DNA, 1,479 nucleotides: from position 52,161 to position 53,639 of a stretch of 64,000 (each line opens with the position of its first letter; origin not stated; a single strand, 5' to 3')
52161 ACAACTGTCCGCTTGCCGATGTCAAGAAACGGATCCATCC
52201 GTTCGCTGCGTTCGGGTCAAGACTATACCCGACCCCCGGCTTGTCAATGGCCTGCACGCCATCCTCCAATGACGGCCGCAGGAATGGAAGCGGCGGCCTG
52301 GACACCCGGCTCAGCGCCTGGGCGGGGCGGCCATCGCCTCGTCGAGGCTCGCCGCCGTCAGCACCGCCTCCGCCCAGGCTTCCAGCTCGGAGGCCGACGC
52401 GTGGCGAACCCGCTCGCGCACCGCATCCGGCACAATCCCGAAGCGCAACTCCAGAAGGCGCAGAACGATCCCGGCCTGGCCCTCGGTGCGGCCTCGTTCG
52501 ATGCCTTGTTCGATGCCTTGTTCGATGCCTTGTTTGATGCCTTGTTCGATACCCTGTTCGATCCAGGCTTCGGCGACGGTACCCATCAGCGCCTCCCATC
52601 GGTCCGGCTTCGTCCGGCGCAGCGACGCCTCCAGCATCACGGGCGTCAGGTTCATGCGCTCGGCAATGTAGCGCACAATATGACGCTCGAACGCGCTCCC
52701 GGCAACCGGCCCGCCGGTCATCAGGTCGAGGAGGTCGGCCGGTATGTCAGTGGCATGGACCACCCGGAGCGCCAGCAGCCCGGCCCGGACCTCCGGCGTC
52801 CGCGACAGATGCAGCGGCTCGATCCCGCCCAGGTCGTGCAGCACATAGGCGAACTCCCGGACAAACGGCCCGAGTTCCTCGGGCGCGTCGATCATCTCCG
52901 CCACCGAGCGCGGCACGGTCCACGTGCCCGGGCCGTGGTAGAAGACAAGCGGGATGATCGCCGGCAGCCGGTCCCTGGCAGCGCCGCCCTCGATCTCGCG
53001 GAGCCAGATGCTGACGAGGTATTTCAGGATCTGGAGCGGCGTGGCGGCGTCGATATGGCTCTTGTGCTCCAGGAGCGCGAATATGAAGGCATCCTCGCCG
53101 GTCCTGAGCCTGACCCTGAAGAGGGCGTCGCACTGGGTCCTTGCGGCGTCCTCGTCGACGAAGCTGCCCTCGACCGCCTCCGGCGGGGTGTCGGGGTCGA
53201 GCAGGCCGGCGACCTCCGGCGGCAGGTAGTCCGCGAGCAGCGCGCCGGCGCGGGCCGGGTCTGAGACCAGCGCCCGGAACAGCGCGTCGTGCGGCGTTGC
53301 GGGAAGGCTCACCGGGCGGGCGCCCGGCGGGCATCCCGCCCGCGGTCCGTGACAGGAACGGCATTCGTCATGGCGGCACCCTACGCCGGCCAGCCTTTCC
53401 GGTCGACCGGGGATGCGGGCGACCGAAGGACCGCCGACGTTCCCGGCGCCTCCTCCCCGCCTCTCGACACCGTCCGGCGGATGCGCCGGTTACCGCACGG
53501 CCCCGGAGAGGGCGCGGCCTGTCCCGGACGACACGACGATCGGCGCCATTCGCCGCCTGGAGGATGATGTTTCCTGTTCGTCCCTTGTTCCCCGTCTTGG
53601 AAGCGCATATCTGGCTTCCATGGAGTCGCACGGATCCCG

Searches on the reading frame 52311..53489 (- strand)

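Call 29: search_protein_families(library=pfam, max_evalue=0.0001, proteins=[window:52311-53489:-])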
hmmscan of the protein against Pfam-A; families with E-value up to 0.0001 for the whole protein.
window:52311-53489:- (392 aa): 2 families
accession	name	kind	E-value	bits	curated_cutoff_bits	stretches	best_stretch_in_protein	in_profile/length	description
PF04754.18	Transposase_31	-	8.7e-42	143.4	21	1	65-253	1-185/203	Putative transposase, YhgA-like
PF14261.11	DUF4351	-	3.5e-09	37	25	1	331-384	1-54/59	Domain of unknown function (DUF4351)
